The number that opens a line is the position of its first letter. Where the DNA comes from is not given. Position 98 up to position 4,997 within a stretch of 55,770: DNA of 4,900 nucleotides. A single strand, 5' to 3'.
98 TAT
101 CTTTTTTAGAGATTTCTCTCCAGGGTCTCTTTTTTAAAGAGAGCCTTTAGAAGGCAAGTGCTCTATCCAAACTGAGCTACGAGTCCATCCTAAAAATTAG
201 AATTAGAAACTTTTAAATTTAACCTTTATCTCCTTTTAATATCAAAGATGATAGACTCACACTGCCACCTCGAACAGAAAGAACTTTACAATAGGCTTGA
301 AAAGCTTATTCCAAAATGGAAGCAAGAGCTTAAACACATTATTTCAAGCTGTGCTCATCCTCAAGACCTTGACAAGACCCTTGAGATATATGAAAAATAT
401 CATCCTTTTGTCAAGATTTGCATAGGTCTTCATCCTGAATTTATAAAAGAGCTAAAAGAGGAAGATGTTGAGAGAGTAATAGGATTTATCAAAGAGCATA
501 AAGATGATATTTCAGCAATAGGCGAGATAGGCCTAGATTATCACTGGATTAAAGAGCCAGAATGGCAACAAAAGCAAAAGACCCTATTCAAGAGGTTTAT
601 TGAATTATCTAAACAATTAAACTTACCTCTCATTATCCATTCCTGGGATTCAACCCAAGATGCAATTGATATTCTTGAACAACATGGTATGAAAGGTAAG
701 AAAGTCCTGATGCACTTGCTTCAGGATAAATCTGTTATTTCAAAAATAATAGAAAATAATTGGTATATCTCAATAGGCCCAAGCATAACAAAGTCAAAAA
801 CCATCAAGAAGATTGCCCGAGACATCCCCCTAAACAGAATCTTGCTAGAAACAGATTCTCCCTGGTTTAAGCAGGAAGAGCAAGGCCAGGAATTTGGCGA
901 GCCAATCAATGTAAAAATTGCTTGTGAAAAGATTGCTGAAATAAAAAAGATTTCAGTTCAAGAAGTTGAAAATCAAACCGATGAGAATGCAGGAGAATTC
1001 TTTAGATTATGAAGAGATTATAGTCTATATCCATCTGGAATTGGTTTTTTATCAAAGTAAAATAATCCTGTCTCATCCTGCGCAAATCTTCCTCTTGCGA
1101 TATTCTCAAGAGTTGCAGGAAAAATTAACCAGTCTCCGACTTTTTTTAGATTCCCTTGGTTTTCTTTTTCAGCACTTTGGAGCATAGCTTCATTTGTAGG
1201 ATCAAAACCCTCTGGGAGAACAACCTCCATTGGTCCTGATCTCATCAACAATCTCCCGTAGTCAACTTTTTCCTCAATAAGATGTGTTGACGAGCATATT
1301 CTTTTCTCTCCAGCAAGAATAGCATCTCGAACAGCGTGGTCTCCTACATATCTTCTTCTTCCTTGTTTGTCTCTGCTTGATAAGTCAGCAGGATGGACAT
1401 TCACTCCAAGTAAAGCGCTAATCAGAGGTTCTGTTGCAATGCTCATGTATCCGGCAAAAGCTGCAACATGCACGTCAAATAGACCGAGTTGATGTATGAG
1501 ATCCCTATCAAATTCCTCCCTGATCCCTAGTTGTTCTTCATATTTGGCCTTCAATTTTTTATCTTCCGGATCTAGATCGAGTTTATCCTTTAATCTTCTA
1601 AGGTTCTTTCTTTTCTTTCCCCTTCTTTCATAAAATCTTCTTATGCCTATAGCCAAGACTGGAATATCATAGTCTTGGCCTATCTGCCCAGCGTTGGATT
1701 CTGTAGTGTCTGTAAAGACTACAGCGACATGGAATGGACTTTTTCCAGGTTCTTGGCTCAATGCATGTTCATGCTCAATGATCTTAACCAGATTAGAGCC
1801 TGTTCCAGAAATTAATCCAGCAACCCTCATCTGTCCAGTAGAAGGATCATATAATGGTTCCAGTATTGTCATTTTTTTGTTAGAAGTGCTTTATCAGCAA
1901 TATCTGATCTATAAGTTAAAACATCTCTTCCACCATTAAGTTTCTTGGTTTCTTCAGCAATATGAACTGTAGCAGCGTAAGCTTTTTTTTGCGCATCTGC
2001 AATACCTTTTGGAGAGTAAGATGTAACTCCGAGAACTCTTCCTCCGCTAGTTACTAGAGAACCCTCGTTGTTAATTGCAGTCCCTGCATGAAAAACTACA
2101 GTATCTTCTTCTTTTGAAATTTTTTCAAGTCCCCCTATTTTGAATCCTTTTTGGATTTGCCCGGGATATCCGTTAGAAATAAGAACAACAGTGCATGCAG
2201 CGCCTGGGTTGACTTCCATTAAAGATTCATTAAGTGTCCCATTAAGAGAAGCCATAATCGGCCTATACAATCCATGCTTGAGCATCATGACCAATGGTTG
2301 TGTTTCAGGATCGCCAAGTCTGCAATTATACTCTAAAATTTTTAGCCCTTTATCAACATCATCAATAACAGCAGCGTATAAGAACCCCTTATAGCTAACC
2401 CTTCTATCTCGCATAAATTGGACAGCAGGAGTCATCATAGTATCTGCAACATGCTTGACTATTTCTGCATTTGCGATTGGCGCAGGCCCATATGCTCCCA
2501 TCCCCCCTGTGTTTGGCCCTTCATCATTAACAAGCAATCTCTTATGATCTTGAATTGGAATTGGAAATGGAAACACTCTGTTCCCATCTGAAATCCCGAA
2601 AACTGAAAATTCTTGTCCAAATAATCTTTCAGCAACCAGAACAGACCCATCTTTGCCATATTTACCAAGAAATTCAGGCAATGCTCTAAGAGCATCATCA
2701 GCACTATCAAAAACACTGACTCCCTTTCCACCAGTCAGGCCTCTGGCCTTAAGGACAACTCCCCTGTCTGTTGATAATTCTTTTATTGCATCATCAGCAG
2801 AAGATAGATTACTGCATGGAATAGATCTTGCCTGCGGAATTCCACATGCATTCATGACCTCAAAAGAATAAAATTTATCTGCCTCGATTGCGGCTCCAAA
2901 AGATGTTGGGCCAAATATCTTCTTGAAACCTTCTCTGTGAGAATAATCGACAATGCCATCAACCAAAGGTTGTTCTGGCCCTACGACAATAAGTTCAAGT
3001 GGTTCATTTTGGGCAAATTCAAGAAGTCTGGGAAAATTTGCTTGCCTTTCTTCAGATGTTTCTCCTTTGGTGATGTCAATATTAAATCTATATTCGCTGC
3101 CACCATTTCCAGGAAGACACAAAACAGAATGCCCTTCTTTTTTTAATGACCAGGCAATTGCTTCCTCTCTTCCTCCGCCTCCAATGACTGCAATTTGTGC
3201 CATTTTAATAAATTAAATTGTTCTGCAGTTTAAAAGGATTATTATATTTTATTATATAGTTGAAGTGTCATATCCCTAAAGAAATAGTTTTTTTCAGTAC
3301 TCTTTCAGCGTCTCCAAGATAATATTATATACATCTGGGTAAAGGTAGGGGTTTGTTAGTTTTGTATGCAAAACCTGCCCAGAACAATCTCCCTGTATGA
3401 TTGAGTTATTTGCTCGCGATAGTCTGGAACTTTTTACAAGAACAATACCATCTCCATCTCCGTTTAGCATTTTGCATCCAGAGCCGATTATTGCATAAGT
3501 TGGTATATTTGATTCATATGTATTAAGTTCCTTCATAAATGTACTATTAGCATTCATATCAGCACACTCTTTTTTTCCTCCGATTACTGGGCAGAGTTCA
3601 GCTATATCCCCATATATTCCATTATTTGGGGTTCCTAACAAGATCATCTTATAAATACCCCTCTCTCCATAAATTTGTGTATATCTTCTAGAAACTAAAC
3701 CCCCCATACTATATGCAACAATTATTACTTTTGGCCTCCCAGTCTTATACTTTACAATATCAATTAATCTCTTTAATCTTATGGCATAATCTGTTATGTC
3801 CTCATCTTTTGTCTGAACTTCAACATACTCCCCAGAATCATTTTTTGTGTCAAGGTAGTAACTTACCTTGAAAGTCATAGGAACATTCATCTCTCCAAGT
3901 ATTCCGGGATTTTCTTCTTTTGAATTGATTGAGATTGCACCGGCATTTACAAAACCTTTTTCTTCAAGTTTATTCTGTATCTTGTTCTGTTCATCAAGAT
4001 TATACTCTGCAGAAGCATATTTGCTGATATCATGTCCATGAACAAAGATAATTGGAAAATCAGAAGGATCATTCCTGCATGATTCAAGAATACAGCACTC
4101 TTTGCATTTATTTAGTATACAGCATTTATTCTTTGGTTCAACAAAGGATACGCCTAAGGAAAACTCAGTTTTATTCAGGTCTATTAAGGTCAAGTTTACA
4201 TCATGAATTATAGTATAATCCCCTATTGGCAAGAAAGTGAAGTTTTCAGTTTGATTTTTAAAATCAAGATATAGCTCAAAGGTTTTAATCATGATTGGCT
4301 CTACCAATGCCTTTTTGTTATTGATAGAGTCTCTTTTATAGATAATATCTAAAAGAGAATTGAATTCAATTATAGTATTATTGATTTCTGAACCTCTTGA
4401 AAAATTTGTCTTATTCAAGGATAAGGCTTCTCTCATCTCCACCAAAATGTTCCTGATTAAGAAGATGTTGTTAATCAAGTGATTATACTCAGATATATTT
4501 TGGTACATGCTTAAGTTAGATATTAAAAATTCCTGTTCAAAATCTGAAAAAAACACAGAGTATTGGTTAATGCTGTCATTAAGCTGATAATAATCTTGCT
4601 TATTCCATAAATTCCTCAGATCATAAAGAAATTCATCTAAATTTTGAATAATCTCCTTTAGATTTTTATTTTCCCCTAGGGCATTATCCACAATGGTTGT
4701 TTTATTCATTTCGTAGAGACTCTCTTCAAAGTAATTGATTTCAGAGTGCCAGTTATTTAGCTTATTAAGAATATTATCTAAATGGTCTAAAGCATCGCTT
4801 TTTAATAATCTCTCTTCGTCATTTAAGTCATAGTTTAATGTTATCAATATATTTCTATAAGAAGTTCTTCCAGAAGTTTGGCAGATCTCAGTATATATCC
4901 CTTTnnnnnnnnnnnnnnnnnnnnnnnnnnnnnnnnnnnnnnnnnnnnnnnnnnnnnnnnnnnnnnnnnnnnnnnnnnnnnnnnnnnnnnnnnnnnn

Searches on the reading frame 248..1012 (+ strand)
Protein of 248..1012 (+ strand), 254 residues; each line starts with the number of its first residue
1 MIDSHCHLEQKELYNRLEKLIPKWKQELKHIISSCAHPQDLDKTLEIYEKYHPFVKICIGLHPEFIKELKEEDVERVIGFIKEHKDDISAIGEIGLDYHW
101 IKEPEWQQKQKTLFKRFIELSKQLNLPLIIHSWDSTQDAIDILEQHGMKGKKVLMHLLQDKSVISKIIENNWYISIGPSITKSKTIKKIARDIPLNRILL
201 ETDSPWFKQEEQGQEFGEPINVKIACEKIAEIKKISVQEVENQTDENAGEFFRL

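Call 58: search_protein_families(library=pfam, proteins=[window:248-1012:+], max_evalue=0.001)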
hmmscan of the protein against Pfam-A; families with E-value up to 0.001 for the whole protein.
window:248-1012:+ (254 aa): 1 family
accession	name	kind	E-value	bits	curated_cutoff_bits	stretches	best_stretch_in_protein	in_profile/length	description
PF01026.27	TatD_DNase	-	3.1e-62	210.7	27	1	2-252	1-252/253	TatD related DNase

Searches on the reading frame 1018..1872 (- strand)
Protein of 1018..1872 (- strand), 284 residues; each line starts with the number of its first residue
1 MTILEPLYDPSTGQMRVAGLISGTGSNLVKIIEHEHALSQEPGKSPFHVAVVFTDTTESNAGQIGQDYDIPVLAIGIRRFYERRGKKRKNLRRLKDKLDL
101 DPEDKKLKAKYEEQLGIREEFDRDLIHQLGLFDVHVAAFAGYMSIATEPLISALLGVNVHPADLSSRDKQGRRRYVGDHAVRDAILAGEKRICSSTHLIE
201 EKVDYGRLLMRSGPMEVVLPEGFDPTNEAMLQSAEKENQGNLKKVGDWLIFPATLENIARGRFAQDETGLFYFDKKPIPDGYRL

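Call 58: search_protein_families(library=pfam, proteins=[window:1018-1872:-], max_evalue=0.001)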
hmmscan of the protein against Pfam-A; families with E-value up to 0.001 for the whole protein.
window:1018-1872:- (284 aa): 1 family
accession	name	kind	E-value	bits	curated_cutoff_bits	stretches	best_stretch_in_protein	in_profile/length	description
PF00551.24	Formyl_trans_N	-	2.3e-14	54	26.1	1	15-212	1-152/181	Formyl transferase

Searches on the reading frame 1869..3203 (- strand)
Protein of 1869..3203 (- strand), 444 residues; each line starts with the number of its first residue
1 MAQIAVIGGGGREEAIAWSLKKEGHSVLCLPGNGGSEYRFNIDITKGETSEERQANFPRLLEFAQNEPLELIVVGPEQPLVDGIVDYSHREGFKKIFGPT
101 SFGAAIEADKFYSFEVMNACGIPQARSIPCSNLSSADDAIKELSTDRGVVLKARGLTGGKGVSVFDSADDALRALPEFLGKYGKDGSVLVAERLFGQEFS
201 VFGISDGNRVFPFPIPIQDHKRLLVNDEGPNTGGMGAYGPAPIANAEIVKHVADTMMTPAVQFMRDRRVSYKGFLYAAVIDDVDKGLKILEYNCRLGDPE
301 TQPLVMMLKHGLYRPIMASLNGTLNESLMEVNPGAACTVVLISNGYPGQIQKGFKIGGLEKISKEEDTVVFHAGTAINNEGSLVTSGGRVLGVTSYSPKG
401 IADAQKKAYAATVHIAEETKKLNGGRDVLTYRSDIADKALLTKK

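Call 58: search_protein_families(library=pfam, proteins=[window:1869-3203:-], max_evalue=0.001)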
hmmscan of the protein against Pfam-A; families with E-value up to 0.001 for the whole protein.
window:1869-3203:- (444 aa): 3 families
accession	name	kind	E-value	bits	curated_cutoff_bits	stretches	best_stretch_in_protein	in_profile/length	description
PF01071.24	GARS_A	-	1e-50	172.7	27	1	108-301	1-194/194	Phosphoribosylglycinamide synthetase, ATP-grasp (A) domain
PF02844.21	GARS_N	-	7e-23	81.7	29.5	1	3-107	2-100/100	Phosphoribosylglycinamide synthetase, N domain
PF02843.22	GARS_C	-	7e-21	74.8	34.8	1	336-437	1-91/92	Phosphoribosylglycinamide synthetase, C domain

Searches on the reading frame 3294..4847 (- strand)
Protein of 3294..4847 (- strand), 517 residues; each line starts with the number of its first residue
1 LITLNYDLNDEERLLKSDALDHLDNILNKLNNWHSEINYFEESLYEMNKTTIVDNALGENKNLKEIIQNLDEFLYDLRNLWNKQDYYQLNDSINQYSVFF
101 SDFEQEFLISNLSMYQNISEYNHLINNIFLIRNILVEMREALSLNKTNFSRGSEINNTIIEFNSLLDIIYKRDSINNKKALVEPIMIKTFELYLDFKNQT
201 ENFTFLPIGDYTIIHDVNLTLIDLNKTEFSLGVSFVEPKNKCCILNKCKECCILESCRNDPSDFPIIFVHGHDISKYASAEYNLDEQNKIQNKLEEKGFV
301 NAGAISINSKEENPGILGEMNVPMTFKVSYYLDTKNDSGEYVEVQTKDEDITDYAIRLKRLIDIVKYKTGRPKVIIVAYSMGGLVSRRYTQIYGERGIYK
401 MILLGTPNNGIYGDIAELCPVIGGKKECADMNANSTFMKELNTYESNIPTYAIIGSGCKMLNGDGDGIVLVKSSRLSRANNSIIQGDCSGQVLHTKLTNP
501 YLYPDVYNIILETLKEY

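Call 58: search_protein_families(library=pfam, proteins=[window:3294-4847:-], max_evalue=0.001)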
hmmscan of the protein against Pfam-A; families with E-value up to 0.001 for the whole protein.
window:3294-4847:- (517 aa): 4 families
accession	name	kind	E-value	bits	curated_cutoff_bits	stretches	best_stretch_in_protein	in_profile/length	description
PF01674.24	Lipase_2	-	1.8e-06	28.1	20.3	1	353-391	56-94/219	Lipase (class 2)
PF06028.17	DUF915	-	8.7e-06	25.7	22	1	320-477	47-212/255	Alpha/beta hydrolase of unknown function (DUF915)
PF00561.26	Abhydrolase_1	-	1.6e-05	25.1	25.8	1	352-407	48-103/245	alpha/beta hydrolase fold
PF02089.21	Palm_thioest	-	0.00024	21.4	26.8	1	348-425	60-120/254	Palmitoyl protein thioesterase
